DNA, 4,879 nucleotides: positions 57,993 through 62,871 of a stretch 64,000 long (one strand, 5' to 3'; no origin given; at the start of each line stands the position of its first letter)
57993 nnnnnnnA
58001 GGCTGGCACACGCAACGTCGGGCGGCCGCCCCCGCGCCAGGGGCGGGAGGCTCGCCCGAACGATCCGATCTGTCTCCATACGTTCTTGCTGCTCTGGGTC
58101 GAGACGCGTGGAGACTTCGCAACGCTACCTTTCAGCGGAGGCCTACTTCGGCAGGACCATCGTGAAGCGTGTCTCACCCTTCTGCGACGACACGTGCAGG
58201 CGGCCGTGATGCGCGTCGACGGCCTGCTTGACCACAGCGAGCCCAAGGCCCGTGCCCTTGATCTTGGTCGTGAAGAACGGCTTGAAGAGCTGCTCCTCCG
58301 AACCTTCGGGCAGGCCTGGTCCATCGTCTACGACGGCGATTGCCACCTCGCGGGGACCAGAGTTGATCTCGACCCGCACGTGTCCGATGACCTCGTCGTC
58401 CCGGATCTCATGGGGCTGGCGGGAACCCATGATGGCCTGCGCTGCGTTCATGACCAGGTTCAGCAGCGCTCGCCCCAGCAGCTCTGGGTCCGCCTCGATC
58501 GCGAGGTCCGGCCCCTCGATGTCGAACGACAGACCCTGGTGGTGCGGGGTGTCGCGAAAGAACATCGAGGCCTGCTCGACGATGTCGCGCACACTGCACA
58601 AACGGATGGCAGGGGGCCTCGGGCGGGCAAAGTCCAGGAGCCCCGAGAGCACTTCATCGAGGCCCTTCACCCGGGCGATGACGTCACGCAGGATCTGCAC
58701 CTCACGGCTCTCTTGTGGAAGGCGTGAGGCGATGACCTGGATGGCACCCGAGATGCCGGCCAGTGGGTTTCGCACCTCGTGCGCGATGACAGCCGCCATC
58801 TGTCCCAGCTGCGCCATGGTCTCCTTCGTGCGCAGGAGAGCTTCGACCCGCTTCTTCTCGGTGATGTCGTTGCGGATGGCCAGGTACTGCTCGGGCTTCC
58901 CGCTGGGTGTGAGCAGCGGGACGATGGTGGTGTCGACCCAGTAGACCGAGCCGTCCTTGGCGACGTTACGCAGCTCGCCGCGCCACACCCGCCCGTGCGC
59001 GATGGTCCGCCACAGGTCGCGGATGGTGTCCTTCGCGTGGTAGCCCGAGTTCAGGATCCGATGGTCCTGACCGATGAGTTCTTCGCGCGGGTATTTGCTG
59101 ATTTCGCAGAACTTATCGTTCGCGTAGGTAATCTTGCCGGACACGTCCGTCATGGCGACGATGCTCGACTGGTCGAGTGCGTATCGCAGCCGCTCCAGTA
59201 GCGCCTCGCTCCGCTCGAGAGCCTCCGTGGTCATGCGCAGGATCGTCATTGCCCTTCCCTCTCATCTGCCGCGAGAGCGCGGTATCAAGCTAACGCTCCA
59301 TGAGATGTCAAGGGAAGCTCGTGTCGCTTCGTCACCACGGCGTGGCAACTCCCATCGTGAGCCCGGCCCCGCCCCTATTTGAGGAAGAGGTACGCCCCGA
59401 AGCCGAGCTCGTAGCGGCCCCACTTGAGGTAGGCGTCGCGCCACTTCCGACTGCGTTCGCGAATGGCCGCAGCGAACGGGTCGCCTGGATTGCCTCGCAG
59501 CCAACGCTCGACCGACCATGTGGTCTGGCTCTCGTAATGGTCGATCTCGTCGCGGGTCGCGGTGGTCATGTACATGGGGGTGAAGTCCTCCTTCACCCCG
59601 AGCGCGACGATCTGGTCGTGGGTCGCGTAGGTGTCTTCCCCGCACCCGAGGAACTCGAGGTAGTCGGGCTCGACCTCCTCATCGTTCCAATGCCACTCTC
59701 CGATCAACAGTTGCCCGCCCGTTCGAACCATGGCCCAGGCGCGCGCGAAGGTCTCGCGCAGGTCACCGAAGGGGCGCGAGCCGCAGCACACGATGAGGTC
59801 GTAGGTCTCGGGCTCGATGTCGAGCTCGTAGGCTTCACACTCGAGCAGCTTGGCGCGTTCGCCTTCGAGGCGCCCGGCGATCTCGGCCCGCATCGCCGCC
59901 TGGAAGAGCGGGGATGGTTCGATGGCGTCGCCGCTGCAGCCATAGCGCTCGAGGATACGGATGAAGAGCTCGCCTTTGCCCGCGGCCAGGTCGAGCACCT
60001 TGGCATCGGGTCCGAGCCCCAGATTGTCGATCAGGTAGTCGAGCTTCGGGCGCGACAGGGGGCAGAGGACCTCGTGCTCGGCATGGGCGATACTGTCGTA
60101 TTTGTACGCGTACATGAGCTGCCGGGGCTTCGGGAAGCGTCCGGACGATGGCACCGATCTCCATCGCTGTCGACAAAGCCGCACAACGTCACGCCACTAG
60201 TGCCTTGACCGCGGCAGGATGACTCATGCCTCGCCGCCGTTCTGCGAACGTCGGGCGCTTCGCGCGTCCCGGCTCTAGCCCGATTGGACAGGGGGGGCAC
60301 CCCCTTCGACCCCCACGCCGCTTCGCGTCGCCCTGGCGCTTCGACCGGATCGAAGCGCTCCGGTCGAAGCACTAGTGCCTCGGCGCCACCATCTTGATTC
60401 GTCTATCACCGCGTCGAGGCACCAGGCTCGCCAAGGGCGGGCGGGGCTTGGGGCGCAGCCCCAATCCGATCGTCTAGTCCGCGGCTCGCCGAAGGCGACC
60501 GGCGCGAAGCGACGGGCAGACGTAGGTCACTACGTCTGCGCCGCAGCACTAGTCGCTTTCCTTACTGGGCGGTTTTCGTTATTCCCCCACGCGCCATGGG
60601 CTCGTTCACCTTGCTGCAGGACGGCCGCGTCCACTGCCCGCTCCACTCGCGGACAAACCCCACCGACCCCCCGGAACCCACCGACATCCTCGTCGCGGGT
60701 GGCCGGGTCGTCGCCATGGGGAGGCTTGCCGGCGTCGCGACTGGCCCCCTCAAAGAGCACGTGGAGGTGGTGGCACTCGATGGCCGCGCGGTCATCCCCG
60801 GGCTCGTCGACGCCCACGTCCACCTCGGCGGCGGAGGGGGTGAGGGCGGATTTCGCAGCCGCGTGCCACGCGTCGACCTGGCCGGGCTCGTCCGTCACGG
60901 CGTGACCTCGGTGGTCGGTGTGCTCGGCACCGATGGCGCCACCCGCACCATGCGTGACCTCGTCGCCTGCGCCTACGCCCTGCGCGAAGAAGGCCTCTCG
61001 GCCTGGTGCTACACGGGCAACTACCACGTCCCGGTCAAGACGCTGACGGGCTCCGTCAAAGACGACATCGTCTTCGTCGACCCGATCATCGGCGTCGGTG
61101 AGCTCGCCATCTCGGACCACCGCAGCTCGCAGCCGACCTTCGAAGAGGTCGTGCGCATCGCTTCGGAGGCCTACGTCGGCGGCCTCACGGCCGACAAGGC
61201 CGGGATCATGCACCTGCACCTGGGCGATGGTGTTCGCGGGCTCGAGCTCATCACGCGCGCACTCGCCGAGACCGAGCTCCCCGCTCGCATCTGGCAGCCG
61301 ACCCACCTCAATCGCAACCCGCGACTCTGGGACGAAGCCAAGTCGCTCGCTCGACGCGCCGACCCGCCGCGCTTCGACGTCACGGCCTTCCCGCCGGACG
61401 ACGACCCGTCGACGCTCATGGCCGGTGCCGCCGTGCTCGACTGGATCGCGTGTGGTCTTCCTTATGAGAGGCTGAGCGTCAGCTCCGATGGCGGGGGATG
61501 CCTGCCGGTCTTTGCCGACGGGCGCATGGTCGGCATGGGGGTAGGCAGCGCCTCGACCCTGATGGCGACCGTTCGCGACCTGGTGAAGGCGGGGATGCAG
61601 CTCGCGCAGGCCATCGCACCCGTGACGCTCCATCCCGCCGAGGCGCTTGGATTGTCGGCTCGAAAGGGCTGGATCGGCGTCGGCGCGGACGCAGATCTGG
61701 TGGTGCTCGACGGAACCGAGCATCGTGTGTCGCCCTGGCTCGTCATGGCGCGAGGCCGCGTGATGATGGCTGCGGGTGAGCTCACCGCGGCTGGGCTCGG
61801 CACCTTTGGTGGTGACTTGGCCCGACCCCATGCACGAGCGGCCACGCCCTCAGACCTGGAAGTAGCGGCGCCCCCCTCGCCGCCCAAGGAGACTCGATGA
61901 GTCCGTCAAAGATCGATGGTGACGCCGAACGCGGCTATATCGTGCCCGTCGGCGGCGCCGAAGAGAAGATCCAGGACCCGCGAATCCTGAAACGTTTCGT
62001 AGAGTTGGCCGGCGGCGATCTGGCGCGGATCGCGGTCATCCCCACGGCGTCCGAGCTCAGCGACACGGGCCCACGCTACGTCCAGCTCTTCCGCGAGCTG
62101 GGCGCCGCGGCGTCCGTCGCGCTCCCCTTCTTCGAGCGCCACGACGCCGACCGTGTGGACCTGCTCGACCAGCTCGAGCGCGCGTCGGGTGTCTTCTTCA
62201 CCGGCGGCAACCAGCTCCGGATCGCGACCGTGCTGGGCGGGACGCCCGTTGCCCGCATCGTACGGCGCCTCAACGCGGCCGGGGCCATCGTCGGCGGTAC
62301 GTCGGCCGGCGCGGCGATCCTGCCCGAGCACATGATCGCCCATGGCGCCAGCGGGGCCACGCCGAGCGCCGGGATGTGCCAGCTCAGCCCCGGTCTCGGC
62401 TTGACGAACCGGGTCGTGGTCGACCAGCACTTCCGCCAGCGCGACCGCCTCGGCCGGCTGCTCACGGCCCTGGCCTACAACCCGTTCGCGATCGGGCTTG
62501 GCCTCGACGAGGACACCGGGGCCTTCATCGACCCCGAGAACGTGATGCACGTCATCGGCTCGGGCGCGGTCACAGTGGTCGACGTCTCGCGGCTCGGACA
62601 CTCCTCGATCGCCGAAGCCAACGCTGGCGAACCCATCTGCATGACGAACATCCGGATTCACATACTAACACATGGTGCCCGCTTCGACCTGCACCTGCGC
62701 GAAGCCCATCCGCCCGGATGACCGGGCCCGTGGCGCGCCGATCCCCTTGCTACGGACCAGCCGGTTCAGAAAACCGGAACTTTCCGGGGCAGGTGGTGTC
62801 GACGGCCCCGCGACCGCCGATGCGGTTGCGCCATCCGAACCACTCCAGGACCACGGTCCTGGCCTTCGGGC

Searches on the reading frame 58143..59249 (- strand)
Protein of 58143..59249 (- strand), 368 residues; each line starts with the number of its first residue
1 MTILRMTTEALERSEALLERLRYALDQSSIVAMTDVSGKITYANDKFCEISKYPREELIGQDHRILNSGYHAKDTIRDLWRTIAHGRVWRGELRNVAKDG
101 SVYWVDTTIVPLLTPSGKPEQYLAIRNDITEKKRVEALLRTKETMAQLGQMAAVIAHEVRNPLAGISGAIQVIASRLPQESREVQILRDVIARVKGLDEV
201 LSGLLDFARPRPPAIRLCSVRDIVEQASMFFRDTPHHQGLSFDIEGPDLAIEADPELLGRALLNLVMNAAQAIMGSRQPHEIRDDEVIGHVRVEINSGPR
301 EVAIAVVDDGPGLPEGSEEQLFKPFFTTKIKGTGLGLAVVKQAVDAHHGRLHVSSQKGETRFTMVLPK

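Call 39: search_protein_families(library=pfam, proteins=[window:58143-59249:-], max_evalue=0.00001)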
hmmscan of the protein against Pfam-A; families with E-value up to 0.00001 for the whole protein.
window:58143-59249:- (368 aa): 7 families
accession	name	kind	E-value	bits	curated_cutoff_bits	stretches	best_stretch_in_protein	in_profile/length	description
PF02518.31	HATPase_c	-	3.6e-21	76.1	26.4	1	254-367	2-108/111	Histidine kinase-, DNA gyrase B-, and HSP90-like ATPase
PF13426.13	PAS_9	-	1.4e-16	61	27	1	31-131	4-103/103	PAS domain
PF00989.32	PAS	-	1.3e-14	54.6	22.6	1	30-129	13-113/113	PAS fold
PF08448.16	PAS_4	-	4.9e-13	49.7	23.1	1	29-134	6-110/110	PAS fold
PF08447.18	PAS_3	-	1.4e-12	48.2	25.6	1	41-125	2-88/89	PAS fold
PF00512.31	HisKA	-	2.8e-12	47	26.9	1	148-211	2-64/66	His Kinase A (phospho-acceptor) domain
PF13188.13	PAS_8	-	6.8e-06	26.2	21.8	0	19-71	1-55/65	PAS domain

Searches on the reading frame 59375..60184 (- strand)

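Call 39: search_protein_families(library=pfam, proteins=[window:59375-60184:-], max_evalue=0.00001)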
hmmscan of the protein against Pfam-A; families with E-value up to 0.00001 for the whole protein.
window:59375-60184:- (269 aa): 1 family
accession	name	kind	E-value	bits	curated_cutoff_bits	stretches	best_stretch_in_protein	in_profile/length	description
PF13649.12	Methyltransf_25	-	9.2e-09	36.3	27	1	63-157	1-97/97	Methyltransferase domain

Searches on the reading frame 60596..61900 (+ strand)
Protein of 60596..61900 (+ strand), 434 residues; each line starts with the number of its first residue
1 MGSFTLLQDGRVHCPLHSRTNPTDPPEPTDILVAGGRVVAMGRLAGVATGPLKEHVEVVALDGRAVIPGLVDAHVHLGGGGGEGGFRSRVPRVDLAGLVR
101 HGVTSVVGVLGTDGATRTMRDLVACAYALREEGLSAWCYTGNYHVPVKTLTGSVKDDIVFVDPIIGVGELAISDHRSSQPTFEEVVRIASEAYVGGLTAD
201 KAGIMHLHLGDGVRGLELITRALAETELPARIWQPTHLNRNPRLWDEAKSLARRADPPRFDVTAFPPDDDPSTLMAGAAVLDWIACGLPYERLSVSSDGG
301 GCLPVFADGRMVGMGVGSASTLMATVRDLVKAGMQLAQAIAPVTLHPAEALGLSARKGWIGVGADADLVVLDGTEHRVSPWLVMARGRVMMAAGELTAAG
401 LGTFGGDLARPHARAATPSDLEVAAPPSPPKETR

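Call 39: search_protein_families(library=pfam, proteins=[window:60596-61900:+], max_evalue=0.00001)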
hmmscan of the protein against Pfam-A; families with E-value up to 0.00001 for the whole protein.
window:60596-61900:+ (434 aa): 2 families
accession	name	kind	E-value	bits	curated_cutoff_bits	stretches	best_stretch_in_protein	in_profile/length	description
PF01979.26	Amidohydro_1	-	7.2e-16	58.8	25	1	296-381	248-326/345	Amidohydrolase family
PF07969.17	Amidohydro_3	-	1.8e-15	57.9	29.7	1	333-378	406-451/472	Amidohydrolase family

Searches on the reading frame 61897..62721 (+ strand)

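Call 39: search_protein_families(library=pfam, proteins=[window:61897-62721:+], max_evalue=0.00001)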
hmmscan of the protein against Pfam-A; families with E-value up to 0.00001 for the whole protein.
window:61897-62721:+ (274 aa): 1 family
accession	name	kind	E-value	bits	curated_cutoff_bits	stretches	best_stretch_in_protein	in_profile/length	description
PF03575.23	Peptidase_S51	-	4.1e-20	72.8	23.9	1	23-213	11-200/206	Peptidase family S51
